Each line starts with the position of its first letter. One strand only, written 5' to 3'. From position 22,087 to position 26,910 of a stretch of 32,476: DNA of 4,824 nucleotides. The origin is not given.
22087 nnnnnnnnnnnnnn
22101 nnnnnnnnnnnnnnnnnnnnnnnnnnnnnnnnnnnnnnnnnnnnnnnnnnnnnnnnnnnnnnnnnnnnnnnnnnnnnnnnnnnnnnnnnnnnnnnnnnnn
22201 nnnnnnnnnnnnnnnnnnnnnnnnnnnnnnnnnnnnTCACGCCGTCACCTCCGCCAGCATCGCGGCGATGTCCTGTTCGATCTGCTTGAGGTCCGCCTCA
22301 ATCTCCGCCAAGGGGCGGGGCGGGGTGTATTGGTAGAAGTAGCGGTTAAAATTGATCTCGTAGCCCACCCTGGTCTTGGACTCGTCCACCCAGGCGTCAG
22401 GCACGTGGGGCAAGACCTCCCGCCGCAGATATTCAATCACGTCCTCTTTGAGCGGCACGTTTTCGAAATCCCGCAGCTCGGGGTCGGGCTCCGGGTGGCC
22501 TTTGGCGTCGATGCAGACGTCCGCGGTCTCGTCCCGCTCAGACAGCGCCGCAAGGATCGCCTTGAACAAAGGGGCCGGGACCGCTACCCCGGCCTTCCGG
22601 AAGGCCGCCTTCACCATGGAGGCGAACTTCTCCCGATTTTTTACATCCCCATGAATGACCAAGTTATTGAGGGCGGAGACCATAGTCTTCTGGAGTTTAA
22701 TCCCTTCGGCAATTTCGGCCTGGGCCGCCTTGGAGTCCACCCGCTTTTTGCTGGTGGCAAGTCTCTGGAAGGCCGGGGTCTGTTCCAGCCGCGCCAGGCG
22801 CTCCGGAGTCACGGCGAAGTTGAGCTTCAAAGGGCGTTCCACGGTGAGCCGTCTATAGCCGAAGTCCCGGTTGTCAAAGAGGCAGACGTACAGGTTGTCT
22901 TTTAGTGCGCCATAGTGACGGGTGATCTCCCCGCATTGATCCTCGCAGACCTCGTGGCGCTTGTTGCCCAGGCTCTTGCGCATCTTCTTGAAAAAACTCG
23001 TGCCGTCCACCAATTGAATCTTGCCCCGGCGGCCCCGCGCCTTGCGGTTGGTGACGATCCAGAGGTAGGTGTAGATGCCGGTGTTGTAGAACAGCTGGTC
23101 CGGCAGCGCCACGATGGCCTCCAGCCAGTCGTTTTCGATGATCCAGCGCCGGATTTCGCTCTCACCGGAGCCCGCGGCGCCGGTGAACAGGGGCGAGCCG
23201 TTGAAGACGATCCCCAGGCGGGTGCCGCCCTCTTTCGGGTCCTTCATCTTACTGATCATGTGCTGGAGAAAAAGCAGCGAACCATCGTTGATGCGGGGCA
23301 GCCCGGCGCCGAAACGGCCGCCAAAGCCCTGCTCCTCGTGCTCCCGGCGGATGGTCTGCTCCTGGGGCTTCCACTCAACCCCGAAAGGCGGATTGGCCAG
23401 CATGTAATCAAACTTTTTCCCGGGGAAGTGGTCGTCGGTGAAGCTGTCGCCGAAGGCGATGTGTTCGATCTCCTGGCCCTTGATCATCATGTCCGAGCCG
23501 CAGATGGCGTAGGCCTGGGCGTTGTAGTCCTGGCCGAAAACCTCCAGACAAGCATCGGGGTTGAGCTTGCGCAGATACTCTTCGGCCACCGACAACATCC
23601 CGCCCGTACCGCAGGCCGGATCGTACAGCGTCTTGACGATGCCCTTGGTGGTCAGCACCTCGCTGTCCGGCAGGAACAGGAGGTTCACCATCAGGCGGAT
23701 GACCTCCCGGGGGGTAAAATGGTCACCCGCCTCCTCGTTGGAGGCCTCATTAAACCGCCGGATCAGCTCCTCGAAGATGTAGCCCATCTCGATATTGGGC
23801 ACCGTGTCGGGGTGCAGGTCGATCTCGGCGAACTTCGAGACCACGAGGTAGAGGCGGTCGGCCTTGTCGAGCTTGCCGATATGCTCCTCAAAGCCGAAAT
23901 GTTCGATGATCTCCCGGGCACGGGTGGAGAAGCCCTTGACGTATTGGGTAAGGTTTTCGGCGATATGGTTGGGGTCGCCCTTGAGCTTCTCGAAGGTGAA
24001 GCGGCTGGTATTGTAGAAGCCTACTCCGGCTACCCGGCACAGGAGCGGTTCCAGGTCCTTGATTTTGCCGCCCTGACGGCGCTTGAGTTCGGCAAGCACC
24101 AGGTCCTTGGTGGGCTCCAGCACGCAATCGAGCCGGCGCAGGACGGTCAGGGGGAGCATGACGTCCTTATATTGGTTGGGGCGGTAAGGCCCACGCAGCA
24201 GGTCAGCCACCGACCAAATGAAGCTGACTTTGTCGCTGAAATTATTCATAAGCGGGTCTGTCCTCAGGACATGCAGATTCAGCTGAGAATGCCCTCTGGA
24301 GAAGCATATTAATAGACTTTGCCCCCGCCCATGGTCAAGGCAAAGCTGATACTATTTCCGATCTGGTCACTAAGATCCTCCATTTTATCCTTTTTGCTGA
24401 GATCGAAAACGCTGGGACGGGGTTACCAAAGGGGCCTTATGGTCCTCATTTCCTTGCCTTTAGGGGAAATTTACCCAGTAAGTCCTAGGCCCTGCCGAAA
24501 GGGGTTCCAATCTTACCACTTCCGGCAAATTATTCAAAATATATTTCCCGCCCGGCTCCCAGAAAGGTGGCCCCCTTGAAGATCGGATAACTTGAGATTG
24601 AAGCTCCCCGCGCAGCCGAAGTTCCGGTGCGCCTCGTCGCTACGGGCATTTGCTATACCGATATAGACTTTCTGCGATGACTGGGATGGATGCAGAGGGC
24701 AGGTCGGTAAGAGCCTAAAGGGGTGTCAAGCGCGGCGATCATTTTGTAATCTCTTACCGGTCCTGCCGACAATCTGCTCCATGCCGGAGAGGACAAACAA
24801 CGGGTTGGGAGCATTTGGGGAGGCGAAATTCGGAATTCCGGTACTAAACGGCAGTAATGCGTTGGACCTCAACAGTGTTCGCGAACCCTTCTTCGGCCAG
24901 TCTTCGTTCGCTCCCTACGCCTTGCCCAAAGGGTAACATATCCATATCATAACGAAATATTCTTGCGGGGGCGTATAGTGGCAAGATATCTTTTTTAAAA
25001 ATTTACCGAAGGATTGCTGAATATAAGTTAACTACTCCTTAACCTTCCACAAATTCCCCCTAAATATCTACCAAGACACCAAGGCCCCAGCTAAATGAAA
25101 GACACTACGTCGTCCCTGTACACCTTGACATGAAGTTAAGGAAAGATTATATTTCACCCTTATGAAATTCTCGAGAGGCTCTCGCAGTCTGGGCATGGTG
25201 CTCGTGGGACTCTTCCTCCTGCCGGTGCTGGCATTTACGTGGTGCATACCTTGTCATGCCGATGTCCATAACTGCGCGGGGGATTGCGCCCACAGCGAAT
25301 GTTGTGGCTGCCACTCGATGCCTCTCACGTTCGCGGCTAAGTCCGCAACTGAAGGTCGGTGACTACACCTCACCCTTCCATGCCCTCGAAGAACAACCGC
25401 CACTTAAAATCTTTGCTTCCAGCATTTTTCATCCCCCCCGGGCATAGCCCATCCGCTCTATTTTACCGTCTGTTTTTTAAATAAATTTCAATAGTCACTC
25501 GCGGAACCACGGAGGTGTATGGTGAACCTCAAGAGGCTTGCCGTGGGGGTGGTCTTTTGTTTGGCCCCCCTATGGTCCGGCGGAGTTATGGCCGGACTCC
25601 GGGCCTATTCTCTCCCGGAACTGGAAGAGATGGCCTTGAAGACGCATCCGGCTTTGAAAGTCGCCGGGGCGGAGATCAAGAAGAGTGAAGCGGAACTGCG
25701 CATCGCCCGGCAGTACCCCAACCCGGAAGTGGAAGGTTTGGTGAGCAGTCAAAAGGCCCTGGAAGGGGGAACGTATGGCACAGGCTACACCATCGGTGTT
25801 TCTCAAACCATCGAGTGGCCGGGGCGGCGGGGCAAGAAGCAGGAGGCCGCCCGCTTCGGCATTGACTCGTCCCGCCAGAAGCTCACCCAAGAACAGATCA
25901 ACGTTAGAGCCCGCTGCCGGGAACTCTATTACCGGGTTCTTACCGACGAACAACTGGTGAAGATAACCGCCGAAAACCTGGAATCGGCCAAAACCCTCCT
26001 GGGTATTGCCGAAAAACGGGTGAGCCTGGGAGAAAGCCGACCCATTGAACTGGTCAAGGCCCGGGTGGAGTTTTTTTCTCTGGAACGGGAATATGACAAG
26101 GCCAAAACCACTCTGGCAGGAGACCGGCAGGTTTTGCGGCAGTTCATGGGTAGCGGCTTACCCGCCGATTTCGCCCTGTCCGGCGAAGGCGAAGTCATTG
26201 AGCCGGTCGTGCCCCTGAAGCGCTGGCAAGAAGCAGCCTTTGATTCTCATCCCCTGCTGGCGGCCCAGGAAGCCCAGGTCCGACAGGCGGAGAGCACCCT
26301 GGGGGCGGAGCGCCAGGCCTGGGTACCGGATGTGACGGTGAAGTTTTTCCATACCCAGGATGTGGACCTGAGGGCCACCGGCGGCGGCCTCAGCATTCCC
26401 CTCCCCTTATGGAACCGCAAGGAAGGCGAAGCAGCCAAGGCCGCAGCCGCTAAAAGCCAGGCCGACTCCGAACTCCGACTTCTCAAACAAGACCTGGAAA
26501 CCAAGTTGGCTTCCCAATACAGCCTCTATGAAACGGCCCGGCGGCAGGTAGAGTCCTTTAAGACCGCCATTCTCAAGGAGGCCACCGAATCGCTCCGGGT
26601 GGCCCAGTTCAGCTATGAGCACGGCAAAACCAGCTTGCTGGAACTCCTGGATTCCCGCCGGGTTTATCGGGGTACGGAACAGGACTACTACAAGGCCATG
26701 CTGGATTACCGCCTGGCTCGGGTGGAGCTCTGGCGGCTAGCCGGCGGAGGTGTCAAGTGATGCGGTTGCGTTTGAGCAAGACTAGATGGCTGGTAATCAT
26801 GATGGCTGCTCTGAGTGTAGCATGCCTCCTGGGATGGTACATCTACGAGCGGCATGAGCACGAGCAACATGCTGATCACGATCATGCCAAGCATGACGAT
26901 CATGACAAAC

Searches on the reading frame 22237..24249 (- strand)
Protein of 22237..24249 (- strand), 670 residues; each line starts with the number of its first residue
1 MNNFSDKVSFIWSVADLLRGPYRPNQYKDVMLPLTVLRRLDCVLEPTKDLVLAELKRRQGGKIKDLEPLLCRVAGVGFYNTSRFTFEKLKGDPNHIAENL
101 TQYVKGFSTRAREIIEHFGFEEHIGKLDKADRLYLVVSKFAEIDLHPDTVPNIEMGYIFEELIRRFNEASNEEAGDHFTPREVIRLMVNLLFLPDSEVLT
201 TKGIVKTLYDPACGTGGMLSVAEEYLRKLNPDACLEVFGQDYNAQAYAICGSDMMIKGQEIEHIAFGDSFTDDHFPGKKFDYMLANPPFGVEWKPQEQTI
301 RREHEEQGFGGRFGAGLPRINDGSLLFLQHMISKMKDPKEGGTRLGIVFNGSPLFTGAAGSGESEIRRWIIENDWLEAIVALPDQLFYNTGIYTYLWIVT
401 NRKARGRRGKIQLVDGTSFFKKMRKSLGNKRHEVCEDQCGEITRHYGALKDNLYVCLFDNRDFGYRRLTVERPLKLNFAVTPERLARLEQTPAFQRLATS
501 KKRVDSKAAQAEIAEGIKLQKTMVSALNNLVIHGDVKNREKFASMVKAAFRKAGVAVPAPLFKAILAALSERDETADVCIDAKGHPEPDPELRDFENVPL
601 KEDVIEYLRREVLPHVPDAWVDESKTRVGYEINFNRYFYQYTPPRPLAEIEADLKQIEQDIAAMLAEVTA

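Call 15: search_protein_families(library=pfam, proteins=[window:22237-24249:-], max_evalue=0.0001)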
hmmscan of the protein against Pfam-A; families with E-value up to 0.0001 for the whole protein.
window:22237-24249:- (670 aa): 2 families
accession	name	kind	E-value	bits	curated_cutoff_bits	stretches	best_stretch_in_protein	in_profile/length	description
PF02384.22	N6_Mtase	-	4.6e-54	184.3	20.4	1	155-453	6-279/311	N-6 DNA Methylase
PF12161.14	HsdM_N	-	6.4e-27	95.2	24.5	1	9-140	3-135/135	HsdM N-terminal domain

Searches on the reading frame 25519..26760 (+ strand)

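Call 15: search_protein_families(library=pfam, proteins=[window:25519-26760:+], max_evalue=0.0001)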
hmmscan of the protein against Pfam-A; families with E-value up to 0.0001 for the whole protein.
window:25519-26760:+ (413 aa): 1 family
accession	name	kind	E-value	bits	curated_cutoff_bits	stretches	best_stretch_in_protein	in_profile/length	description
PF02321.23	OEP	-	1.5e-49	168.8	22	2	33-211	2-187/187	Outer membrane efflux protein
